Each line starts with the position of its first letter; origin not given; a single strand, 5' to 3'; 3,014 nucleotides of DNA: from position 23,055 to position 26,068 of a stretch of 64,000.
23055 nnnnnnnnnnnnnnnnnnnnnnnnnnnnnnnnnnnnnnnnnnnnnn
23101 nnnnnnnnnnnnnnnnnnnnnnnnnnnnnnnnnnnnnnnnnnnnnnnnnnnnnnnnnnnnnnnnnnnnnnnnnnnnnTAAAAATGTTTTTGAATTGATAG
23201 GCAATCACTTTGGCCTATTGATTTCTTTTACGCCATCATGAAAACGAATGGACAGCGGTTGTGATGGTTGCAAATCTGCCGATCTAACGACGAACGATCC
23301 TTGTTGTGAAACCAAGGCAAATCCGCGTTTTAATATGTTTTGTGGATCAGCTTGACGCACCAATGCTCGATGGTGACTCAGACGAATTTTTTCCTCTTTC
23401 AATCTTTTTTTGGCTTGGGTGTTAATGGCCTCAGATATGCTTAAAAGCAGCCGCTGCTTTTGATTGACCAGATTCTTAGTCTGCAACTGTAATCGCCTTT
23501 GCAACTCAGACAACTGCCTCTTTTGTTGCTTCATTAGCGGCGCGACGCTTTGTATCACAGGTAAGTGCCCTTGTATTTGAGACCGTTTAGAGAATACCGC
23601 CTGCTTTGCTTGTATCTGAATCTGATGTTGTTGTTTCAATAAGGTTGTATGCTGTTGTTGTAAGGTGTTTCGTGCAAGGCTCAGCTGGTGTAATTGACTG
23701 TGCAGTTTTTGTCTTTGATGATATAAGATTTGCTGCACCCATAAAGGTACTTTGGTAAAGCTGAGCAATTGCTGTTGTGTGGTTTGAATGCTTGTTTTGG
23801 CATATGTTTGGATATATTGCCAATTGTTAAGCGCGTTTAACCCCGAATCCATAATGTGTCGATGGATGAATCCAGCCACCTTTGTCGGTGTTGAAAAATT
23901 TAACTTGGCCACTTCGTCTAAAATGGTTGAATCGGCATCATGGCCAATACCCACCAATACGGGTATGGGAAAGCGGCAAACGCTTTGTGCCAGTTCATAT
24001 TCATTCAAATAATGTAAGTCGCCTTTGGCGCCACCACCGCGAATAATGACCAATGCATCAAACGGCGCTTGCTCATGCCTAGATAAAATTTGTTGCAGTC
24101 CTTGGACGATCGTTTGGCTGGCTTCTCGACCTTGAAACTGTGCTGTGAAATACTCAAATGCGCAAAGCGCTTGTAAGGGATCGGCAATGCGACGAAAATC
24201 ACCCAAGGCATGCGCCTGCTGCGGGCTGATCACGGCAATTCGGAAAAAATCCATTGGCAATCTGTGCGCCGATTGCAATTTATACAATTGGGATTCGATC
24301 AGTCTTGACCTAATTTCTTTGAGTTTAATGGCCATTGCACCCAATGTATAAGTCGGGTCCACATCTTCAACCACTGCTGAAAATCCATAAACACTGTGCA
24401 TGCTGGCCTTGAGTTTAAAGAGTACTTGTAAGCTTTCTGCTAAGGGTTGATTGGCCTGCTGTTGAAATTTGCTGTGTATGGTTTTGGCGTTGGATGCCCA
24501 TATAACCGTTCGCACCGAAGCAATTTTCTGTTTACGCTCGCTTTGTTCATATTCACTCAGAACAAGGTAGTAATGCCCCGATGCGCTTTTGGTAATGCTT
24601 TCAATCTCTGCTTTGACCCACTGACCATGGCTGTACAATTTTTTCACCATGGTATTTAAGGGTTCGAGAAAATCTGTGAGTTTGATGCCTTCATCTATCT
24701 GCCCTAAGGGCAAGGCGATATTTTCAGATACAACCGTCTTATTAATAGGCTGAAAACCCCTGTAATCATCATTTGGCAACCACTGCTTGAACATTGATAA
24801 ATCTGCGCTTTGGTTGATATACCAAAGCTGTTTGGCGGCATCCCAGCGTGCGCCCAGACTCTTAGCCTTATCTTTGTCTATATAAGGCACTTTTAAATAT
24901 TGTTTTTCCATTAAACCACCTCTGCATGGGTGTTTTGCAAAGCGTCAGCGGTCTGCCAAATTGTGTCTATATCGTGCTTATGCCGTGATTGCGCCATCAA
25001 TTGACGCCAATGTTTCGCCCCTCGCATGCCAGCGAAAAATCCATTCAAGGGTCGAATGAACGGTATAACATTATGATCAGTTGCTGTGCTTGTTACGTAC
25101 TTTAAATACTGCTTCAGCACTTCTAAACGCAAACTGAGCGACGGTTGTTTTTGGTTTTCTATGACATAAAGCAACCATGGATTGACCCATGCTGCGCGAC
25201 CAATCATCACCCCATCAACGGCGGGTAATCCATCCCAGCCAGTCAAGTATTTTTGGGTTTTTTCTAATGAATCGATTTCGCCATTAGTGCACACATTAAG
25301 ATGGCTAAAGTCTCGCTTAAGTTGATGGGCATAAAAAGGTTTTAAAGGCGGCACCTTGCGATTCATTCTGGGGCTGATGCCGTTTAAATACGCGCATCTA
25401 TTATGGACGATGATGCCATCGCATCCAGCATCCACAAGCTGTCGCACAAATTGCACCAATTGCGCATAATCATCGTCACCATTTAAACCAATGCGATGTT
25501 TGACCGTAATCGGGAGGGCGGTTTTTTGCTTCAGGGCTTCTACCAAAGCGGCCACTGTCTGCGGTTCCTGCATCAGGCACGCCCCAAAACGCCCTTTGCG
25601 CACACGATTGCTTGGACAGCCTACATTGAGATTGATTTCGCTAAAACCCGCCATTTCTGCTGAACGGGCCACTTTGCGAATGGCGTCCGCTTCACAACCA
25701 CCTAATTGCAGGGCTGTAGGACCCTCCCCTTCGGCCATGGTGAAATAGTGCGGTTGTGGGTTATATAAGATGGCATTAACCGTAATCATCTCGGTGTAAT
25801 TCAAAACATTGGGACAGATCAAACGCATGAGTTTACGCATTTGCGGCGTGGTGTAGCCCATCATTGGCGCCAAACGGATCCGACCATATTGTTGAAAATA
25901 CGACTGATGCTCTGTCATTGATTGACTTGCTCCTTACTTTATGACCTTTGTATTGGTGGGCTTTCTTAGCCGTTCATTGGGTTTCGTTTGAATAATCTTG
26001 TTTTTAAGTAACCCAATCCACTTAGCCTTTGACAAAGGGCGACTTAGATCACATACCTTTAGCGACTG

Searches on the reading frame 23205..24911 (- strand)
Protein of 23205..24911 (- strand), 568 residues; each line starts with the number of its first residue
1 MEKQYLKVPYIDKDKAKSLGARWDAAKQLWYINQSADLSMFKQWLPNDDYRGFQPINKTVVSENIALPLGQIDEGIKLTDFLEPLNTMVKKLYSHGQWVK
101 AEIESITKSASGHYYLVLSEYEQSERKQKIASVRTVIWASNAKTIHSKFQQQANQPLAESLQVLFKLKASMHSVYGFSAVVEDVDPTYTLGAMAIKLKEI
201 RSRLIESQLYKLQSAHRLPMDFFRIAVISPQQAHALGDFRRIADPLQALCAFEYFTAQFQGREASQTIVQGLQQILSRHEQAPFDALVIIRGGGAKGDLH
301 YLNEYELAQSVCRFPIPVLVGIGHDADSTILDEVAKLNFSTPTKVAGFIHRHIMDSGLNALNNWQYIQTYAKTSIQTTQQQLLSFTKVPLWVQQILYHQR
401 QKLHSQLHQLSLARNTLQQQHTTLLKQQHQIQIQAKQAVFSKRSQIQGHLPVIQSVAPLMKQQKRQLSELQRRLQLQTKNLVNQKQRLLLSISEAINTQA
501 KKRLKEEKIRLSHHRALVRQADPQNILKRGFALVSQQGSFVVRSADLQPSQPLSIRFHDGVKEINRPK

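Call 52: search_protein_families(library=pfam, proteins=[window:23205-24911:-], max_evalue=0.00001)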
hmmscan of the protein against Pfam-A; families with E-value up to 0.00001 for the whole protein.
window:23205-24911:- (568 aa): 3 families
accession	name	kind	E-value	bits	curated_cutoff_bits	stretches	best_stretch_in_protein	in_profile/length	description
PF02601.20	Exonuc_VII_L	-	3.3e-58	198.1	35.9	1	213-561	5-311/315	Exonuclease VII, large subunit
PF18974.5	DUF5710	-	1.6e-18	66.6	26.5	1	3-46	1-44/44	Domain of unknown function (DUF5710)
PF13742.12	tRNA_anti_2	-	1.9e-11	44.5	27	1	85-184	6-94/95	OB-fold nucleic acid binding domain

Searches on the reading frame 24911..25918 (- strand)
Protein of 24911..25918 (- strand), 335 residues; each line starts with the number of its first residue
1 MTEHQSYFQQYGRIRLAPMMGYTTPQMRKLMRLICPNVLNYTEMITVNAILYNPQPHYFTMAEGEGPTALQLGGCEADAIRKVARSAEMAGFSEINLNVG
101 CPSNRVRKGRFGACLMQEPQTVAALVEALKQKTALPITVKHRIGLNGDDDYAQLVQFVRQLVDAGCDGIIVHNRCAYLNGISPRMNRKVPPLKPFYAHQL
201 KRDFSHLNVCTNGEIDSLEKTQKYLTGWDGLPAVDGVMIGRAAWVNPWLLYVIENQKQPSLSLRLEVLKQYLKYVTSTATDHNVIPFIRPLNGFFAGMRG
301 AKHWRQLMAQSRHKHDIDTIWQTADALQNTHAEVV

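Call 52: search_protein_families(library=pfam, proteins=[window:24911-25918:-], max_evalue=0.00001)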
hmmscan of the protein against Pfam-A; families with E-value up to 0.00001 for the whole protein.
window:24911-25918:- (335 aa): 1 family
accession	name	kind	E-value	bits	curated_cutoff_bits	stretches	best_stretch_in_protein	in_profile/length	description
PF01207.24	Dus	-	2.8e-62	211.1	20.4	1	16-317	2-298/311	Dihydrouridine synthase (Dus)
